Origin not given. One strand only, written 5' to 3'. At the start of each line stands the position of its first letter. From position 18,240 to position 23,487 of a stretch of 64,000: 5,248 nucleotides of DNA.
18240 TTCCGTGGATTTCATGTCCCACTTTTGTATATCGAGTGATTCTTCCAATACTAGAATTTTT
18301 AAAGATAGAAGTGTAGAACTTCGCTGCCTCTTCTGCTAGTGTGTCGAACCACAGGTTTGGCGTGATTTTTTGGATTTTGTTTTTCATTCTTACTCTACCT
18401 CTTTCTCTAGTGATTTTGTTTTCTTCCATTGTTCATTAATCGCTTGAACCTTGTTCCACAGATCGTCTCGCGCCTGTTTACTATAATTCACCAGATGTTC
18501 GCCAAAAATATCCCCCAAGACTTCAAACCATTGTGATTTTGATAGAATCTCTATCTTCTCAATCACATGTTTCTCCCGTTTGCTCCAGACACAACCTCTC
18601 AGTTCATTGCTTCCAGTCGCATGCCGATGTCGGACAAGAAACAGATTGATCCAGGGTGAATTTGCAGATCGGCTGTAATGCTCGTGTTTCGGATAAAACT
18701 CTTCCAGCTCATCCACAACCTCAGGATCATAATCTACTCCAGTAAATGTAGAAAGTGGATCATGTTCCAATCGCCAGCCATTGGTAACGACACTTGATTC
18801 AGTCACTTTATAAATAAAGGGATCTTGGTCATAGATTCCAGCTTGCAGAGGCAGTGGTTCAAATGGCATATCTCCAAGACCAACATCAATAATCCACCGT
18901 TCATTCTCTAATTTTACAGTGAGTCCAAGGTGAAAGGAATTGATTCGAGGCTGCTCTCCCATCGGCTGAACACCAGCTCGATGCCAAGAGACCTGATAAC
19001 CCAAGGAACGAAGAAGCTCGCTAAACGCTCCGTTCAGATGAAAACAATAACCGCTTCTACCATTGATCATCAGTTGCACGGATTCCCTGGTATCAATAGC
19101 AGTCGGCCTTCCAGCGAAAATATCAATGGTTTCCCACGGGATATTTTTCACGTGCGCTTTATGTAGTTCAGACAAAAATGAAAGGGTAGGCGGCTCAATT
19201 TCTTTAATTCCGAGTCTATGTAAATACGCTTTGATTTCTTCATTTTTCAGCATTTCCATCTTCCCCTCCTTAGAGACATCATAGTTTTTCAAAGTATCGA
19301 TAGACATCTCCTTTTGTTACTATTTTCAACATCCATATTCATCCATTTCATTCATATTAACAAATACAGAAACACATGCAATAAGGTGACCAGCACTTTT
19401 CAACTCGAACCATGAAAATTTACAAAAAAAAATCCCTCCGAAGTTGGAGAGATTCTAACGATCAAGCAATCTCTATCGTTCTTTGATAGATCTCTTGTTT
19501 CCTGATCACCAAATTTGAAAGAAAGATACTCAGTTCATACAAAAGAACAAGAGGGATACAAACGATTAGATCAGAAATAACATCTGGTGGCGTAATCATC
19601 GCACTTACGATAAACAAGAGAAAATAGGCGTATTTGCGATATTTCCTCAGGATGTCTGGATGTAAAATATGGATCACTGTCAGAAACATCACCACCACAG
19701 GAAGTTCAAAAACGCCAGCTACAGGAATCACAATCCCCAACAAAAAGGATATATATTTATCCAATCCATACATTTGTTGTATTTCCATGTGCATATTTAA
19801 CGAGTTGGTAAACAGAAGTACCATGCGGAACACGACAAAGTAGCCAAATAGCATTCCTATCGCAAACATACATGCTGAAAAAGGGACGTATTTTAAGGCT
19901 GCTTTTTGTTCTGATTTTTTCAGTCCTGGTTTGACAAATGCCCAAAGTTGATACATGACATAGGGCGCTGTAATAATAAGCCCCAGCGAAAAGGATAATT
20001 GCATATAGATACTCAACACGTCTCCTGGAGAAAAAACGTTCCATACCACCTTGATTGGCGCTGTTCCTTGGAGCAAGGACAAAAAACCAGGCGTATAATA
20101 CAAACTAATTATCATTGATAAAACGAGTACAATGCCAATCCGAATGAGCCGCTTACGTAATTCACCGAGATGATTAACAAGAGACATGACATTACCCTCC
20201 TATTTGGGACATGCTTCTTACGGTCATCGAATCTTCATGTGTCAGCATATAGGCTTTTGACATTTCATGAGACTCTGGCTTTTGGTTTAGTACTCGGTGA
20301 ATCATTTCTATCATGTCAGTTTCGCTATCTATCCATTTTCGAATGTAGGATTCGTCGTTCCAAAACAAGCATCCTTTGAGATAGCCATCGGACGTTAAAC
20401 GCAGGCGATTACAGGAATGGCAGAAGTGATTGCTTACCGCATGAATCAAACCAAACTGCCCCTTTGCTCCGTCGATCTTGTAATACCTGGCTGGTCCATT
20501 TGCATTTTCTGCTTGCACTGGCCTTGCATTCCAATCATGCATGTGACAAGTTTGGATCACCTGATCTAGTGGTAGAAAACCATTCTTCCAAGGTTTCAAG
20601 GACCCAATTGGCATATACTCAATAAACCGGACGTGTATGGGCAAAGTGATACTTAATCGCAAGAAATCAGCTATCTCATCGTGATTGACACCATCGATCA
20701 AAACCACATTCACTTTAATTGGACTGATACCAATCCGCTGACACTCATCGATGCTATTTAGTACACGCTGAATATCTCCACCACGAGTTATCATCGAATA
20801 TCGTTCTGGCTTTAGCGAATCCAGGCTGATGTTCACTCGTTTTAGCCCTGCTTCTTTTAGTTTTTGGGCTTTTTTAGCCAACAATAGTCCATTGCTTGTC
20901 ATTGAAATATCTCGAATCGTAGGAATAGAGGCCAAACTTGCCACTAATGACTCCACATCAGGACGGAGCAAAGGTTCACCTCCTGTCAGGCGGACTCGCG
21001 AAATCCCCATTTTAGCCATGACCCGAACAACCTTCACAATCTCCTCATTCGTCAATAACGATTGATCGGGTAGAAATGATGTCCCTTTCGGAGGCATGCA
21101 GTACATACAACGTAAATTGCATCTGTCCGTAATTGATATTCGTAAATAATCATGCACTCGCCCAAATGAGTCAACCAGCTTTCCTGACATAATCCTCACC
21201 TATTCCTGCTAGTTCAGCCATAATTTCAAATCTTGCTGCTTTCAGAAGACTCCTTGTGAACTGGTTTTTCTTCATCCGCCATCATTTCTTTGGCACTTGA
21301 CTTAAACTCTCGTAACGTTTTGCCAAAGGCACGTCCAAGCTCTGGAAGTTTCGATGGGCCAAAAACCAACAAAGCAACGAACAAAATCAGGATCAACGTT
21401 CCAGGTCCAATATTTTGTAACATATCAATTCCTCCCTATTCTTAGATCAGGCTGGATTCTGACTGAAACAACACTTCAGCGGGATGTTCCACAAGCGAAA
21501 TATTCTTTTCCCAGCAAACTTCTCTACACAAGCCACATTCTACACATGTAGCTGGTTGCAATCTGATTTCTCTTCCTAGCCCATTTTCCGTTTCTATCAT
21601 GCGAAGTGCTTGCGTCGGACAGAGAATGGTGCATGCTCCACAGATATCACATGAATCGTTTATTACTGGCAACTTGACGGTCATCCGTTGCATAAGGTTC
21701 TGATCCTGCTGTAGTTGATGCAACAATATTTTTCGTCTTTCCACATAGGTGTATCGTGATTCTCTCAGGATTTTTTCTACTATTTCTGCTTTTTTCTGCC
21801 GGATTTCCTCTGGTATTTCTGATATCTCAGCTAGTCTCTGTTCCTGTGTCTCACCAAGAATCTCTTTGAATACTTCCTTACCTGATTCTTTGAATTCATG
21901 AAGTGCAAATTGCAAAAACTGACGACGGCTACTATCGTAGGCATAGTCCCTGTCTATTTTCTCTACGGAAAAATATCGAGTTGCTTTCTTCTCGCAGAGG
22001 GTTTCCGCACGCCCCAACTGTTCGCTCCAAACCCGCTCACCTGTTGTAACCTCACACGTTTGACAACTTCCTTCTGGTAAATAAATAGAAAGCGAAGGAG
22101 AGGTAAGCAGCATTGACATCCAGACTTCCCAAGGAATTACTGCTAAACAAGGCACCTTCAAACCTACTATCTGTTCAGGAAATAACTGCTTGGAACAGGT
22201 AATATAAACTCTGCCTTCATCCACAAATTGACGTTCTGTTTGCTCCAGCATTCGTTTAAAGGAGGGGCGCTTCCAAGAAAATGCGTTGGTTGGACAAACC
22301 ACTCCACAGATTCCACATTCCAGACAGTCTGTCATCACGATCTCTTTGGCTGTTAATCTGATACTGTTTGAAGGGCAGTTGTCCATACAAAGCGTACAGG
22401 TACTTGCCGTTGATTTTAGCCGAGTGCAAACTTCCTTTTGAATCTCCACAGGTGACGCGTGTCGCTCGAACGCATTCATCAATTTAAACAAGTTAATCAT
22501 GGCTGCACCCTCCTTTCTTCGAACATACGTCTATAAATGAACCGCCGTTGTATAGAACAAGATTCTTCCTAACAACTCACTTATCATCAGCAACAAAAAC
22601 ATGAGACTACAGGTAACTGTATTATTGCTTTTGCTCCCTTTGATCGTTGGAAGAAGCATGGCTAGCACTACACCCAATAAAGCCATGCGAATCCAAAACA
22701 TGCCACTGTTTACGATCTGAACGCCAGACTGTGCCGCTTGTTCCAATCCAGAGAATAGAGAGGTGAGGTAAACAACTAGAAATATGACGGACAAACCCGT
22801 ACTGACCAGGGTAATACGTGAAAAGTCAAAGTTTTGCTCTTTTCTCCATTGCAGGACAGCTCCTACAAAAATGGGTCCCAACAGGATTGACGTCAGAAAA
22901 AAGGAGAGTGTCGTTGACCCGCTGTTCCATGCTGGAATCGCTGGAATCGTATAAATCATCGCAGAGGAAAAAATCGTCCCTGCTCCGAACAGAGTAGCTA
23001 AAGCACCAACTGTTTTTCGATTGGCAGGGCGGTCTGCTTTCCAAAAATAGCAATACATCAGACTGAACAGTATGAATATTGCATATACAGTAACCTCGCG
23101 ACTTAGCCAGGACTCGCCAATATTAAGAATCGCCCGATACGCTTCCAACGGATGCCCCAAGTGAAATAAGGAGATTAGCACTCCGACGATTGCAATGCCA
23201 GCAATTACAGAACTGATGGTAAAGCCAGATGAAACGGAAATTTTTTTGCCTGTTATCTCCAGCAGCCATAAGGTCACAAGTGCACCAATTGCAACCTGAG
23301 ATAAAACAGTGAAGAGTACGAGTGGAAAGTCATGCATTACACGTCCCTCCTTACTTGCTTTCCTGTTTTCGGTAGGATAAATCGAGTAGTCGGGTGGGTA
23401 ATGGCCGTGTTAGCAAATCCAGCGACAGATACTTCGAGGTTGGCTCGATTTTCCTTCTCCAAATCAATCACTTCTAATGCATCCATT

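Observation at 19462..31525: Molybdoenzyme island with two DmsAB-like sets, one exported and one cytoplasmic, plus its own Tat, MoaA, chaperone and PucR regulator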

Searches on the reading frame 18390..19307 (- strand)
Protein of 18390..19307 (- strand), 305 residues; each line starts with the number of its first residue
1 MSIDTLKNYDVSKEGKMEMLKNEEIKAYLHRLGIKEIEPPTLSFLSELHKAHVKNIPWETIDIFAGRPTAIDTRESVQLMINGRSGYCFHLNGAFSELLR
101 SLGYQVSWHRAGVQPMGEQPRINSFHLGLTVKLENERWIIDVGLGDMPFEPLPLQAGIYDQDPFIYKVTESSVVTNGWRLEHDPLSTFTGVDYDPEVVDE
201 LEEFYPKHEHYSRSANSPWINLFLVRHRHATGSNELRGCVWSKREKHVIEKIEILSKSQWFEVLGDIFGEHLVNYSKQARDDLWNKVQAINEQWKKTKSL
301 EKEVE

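Call 83: search_protein_families(library=ncbifam, proteins=[window:18390-19307:-], max_evalue=0.001)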
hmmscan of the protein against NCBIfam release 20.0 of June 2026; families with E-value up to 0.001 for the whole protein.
window:18390-19307:- (305 aa): 1 family
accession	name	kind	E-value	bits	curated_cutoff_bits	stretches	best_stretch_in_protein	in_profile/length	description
NF011621.0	PRK15047.1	equivalog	1.4e-19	70.4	493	1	25-270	5-252/281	N-hydroxyarylamine O-acetyltransferase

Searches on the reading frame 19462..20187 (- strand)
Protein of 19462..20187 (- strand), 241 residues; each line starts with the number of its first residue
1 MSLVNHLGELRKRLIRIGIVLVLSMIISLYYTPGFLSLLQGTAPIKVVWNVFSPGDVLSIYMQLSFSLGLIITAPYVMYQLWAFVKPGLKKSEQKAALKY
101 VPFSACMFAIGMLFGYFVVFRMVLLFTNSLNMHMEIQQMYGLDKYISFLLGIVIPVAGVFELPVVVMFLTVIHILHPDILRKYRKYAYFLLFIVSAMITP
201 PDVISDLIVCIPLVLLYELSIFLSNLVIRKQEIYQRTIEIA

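Call 5: search_protein_families(library=pfam, proteins=[window:19462-20187:-])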
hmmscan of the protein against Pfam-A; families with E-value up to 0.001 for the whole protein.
window:19462-20187:- (241 aa): 1 family
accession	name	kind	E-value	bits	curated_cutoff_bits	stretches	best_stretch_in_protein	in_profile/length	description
PF00902.23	TatC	-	5.5e-58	196.6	25.1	1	5-212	1-208/208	Sec-independent protein translocase protein (TatC)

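Call 6: search_protein_families(library=ncbifam, proteins=[window:19462-20187:-])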
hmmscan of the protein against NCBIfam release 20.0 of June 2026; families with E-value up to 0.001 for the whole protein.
window:19462-20187:- (241 aa): 3 families
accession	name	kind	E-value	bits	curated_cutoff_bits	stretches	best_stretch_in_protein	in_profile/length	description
TIGR00945.1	tatC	equivalog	1.9e-52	178.3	132.7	1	3-217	1-215/215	twin-arginine translocase subunit TatC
TIGR01912.1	TatC-Arch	equivalog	1e-41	143.2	192.6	1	6-226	5-231/234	Sec-independent protein translocase TatC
NF008174.0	PRK10921.1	equivalog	4.6e-33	114.9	432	1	3-232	9-241/258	Sec-independent protein translocase subunit TatC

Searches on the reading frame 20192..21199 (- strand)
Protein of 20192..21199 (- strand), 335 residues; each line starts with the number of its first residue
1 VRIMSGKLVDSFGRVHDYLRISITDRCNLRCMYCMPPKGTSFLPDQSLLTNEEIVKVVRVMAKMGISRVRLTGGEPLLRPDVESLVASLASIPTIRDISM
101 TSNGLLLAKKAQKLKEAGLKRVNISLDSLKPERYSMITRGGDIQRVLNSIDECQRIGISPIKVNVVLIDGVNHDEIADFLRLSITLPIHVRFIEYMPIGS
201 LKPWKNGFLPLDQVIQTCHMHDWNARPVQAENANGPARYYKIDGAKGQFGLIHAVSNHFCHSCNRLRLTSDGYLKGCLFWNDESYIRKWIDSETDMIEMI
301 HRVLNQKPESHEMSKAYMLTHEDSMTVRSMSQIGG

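Call 5: search_protein_families(library=pfam, proteins=[window:20192-21199:-])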
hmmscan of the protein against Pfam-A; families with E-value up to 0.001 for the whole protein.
window:20192-21199:- (335 aa): 3 families
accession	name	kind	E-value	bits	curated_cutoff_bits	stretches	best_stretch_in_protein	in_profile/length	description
PF04055.27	Radical_SAM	-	1.1e-38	133.5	29.5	1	21-182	1-165/166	Radical SAM superfamily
PF06463.18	Mob_synth_C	-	1.5e-34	119.1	37.4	1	188-312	1-127/128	Molybdenum Cofactor Synthesis C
PF13353.11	Fer4_12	-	2.2e-06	28.4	22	1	26-127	14-114/137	4Fe-4S single cluster domain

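Call 6: search_protein_families(library=ncbifam, proteins=[window:20192-21199:-])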
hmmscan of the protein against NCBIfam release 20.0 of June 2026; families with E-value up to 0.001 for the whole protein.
window:20192-21199:- (335 aa): 68 families (the best 25 are shown)
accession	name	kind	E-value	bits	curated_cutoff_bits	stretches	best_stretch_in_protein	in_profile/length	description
TIGR02666.1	moaA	equivalog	3.3e-116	387.9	284.05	1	8-335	1-336/336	GTP 3',8-cyclase MoaA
TIGR02668.1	moaA_archaeal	equivalog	4.5e-77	259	325.25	1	8-300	1-291/303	GTP 3',8-cyclase MoaA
NF001199.0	PRK00164.2-1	equivalog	6e-73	245.7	231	1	8-286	3-277/308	GTP 3',8-cyclase MoaA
NF045646.2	rSAM_Se_TrsS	equivalog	7.7e-23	80.7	490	1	21-200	90-268/441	radical SAM (seleno)protein TrsS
TIGR04347.1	pseudo_SAM_Halo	equivalog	2.6e-21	76.3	525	1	22-179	43-198/390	TIGR04347 family pseudo-SAM/SPASM protein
NF045702.1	rSAM_GDGT_ether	equivalog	3e-21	75.6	450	1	20-198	89-268/486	tetraether lipid synthase Tes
TIGR04055.1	rSAM_NirJ2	equivalog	1e-19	71.3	500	1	23-188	6-166/326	putative heme d1 biosynthesis radical SAM protein NirJ2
TIGR02109.1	PQQ_syn_pqqE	equivalog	3.4e-19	69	381.35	1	20-187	10-173/358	pyrroloquinoline quinone biosynthesis protein PqqE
NF050035.1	rSAM_WgK_link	exception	1.2e-18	67.3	650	1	19-188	11-176/367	radical SAM/SPASM peptide maturase WgkB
TIGR04311.1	rSAM_Geo_metal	subfamily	1.3e-17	63.9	400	1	19-151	5-137/423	radical SAM/SPASM family putative metalloenzyme maturase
TIGR04303.1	GeoRSP_rSAM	equivalog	1.7e-17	64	400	1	22-184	10-165/325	GeoRSP system radical SAM/SPASM protein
TIGR04546.1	rSAM_ahbC_deAc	equivalog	3e-17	62.5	650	1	22-175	44-192/390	12,18-didecarboxysiroheme deacetylase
NF038283.1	viperin_w_prok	equivalog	6.3e-17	61.7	180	1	23-175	8-169/281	viperin family antiviral radical SAM protein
TIGR04545.1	rSAM_ahbD_hemeb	equivalog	8.9e-17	61.5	500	1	23-206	6-186/339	heme b synthase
TIGR04054.1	rSAM_NirJ1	equivalog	2.8e-16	59.1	650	1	22-180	41-194/387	putative heme d1 biosynthesis radical SAM protein NirJ1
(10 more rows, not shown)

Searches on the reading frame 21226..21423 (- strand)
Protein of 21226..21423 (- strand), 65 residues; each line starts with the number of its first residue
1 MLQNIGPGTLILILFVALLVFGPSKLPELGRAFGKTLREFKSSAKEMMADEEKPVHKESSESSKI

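Call 5: search_protein_families(library=pfam, proteins=[window:21226-21423:-])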
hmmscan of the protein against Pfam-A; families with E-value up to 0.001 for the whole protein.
window:21226-21423:- (65 aa): 1 family
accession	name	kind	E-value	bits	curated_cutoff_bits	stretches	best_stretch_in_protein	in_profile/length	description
PF02416.21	TatA_B_E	-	1.6e-21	75.8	21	1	5-54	1-50/53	mttA/Hcf106 family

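Call 6: search_protein_families(library=ncbifam, proteins=[window:21226-21423:-])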
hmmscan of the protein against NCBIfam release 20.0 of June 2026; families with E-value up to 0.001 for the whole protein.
window:21226-21423:- (65 aa): 19 families
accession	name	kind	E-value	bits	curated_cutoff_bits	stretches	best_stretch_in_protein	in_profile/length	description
NF011430.0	PRK14861.1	subfamily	3.6e-28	96.8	62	1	1-58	1-58/61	twin arginine translocase protein A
TIGR01411.1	tatAE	subfamily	8.5e-19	66.9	53.9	1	5-47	2-44/47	twin-arginine translocase TatA/TatE family subunit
NF011429.0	PRK14857.1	equivalog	1.1e-15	57.8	77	1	5-61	6-62/91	TatA/E family twin arginine-targeting protein translocase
NF001854.0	PRK00575.1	equivalog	2e-11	44.4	72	1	4-61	3-60/94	Sec-independent protein translocase subunit TatA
TIGR01410.1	tatB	equivalog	1.8e-09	38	56.5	1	4-50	2-48/80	Sec-independent protein translocase protein TatB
NF002377.0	PRK01371.1-4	equivalog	2.5e-09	37.6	96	1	4-48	3-47/119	sec-independent translocase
NF002813.0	PRK02958.1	equivalog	2.2e-07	30.9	83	1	11-58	10-57/73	Sec-independent protein translocase subunit TatA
NF002374.0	PRK01371.1-1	equivalog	2.5e-07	31.2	162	1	1-57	1-60/152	sec-independent translocase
NF002376.0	PRK01371.1-3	equivalog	3.3e-07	30.7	181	1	1-50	1-50/179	Sec-independent protein translocase protein TatB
NF047942.1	TatA_Rickett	exception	8.7e-07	28.5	90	1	5-46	3-44/45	twin-arginine translocase TatA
NF001681.0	PRK00442.1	equivalog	9.5e-06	26.3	102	1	11-62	10-60/92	twin-arginine translocase TatA/TatE family subunit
NF003393.0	PRK04561.1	equivalog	2.4e-05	24.1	104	1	11-62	10-57/75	twin arginine translocase protein A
NF002402.0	PRK01470.1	equivalog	5.7e-05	22.6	71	1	9-53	7-51/53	twin arginine translocase protein A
NF002375.0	PRK01371.1-2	equivalog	0.00019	21.7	137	1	4-44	3-43/137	sec-independent translocase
NF002500.0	PRK01833.1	equivalog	0.0002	21.7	115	1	10-54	9-50/74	Sec-independent protein translocase subunit TatA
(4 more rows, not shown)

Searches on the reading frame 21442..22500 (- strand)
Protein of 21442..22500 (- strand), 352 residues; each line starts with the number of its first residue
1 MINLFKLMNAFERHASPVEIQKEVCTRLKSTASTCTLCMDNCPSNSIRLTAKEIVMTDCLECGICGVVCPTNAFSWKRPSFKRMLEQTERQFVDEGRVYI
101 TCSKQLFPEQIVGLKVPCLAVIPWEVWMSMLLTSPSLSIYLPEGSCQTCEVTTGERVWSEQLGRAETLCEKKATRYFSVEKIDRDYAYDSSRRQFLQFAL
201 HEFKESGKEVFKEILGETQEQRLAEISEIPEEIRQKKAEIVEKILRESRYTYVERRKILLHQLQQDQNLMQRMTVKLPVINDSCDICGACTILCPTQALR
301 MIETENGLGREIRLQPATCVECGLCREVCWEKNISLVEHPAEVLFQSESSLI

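Call 5: search_protein_families(library=pfam, proteins=[window:21442-22500:-])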
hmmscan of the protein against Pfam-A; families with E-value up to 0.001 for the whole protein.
window:21442-22500:- (352 aa): 9 families
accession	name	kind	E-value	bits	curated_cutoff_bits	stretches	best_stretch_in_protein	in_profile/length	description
PF00037.32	Fer4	-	4e-12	45.9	21.1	2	54-74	3-23/24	4Fe-4S binding domain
PF12838.12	Fer4_7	-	8.9e-11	42.5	27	2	284-329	2-48/52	4Fe-4S dicluster domain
PF13484.11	Fer4_16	-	6.1e-09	37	30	0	59-80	2-23/66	4Fe-4S double cluster binding domain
PF13187.11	Fer4_9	-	1.7e-08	34.8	27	1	284-332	2-50/52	4Fe-4S dicluster domain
PF13183.11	Fer4_8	-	7.2e-06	26.9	27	0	318-329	4-15/68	4Fe-4S dicluster domain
PF12837.12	Fer4_6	-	7.7e-06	26.1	25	0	281-299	6-24/24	4Fe-4S binding domain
PF14697.11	Fer4_21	-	2.9e-05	24.6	35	1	281-330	5-52/59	4Fe-4S dicluster domain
PF13237.11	Fer4_10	-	3e-05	24.3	25.5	0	281-329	6-52/53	4Fe-4S dicluster domain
PF25160.1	LdpA_Fe-S-bd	-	7.5e-05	22.9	27.6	0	38-73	9-42/49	LdpA Fe-S cluster-binding domain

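Call 6: search_protein_families(library=ncbifam, proteins=[window:21442-22500:-])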
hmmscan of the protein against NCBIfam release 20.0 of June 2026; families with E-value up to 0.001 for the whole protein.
window:21442-22500:- (352 aa): 54 families (the best 25 are shown)
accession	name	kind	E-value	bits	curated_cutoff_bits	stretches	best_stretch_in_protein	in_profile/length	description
NF045874.1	Vhu_polyferre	exception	1.5e-14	53.6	600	2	283-338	293-350/381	F420-non-reducing hydrogenase associated-polyferredoxin VhuB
NF038196.1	ferrodoxin_EFR1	subfamily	9.4e-14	52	75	2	27-78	181-233/242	EFR1 family ferrodoxin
TIGR01971.1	NuoI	subfamily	8.3e-12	44.8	113.05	1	280-338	40-102/121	NADH-quinone oxidoreductase, chain I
NF042909.1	FMH_DH_FwdF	exception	2.9e-11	43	375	1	276-336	251-313/336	tungsten-dependent formylmethanofuran dehydrogenase subunit FwdF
NF058577.1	FdxA_fam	equivalog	6.3e-11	42.3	65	2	279-329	4-48/52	4Fe-4S ferredoxin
TIGR02700.1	flavo_MJ0208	hypoth_equivalog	1e-10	41.3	251.35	2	29-74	147-194/234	dihydromethanopterin reductase (acceptor)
NF006221.0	PRK08348.1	subfamily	1.8e-10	40.6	124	2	277-336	39-94/136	NADH-plastoquinone oxidoreductase subunit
TIGR02179.1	PorD_KorD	subfamily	2.2e-10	40.5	60.05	2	275-338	17-76/78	2-oxoacid:acceptor oxidoreductase, delta subunit, pyruvate/2-ketoisovalerate family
NF006076.0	PRK08222.1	equivalog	8.2e-10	38.8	270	1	281-338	37-94/181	hydrogenase 4 subunit H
NF004541.0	PRK05888.2-2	equivalog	1.1e-09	38.4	217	1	248-333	28-110/168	NADH-quinone oxidoreductase subunit NuoI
NF007204.0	PRK09625.1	equivalog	2.2e-09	37.4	125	2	272-337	48-109/133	pyruvate flavodoxin oxidoreductase subunit delta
NF009053.0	PRK12387.1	subfamily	5.5e-09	36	204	1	282-338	38-94/180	formate hydrogenlyase complex iron-sulfur subunit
NF040864.1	HgcB_ferredoxin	equivalog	1.4e-08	34.4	99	2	275-335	7-62/93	mercury methylation ferredoxin HgcB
NF040770.1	hetero_SS_HdrA2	exception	3.1e-08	32.2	1100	1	30-80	577-629/777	CoB-CoM heterodisulfide reductase HdrA2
NF040684.1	PorD_Arch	equivalog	3.2e-08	33.6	120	1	279-337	29-82/85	pyruvate synthase subunit PorD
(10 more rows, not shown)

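Call 73: search_solved_structures(query=window:21442-22500:-, max_evalue=0.01)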
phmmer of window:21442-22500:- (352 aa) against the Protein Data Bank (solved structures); distinct sequences matched with E-value up to 0.01: 42.
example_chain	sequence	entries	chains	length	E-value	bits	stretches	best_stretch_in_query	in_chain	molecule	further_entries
9sw6_G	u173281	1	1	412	2.1e-09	40.3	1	284-337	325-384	Polyferredoxin protein MvhB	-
9sfi_O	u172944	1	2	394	2.2e-09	40.2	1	283-337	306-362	Ferredoxin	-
5t5i_F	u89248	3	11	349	3.4e-07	33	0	273-330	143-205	Tungsten formylmethanofuran dehydrogenase subunit fwdF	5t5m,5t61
9sw6_H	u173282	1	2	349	1.1e-06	31.4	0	279-335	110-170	Tungsten formylmethanofuran dehydrogenase, subunit F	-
7ar7_I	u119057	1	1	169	2e-05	27.2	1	277-331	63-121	NADH dehydrogenase [ubiquinone] iron-sulfur protein 8-A, mitochondrial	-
9sfi_T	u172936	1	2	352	4.8e-05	26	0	277-335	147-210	4Fe-4S ferredoxin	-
6x89_S8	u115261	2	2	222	5.7e-05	25.8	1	277-330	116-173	NADH dehydrogenase [ubiquinone] iron-sulfur protein 8, mitochondrial | NDUS8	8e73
9f5x_G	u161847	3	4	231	5.8e-05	25.7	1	277-330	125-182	NADH:ubiquinone oxidoreductase subunit 8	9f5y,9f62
7a23_D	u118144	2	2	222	9.6e-05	25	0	277-330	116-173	TYKY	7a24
7aqr_I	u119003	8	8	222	9.6e-05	25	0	277-330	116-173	NADH dehydrogenase [ubiquinone] iron-sulfur protein 8-A, mitochondrial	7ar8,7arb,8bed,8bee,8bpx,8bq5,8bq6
8qby_I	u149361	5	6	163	0.00018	24.1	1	44-98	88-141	NADH-quinone oxidoreductase subunit I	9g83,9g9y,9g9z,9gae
7bkb_K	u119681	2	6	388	0.00022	23.8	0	266-300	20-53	Formylmethanofuran dehydrogenase, subunit F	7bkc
8b9z_I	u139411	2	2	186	0.00023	23.8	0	278-331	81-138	NADH dehydrogenase (ubiquinone) 23 kDa subunit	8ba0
8iuf_S8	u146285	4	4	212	0.00024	23.7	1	278-340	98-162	NDUFS8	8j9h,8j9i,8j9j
7koe_D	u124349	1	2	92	0.00029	23.4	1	32-79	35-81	Ferredoxin-like protein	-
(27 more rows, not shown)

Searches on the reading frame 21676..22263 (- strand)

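Call 82: search_protein_families(library=pfam, proteins=[window:21676-22263:-], max_evalue=1)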
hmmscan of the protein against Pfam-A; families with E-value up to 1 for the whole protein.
window:21676-22263:- (196 aa): 1 family
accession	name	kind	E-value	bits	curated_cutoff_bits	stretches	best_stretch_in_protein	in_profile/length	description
PF24875.1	DUF7736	-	0.097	13.3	25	1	70-98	25-53/59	Domain of unknown function (DUF7736)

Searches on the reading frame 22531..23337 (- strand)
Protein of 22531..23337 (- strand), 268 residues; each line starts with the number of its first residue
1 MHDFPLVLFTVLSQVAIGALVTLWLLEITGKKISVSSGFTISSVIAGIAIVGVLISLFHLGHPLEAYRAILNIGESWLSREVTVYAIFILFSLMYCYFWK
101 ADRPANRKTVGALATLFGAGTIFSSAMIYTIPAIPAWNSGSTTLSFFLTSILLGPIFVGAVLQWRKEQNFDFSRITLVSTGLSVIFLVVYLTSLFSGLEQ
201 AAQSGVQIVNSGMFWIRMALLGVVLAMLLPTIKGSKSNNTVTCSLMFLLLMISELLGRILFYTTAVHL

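Call 5: search_protein_families(library=pfam, proteins=[window:22531-23337:-])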
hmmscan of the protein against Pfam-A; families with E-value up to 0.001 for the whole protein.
window:22531-23337:- (268 aa): 1 family
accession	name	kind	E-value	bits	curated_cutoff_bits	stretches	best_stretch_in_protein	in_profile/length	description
PF04976.17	DmsC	-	2.3e-35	122.8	22.3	1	1-262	5-273/275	DMSO reductase anchor subunit (DmsC)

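Call 6: search_protein_families(library=ncbifam, proteins=[window:22531-23337:-])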
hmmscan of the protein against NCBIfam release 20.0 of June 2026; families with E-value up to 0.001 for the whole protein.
window:22531-23337:- (268 aa): 0 families
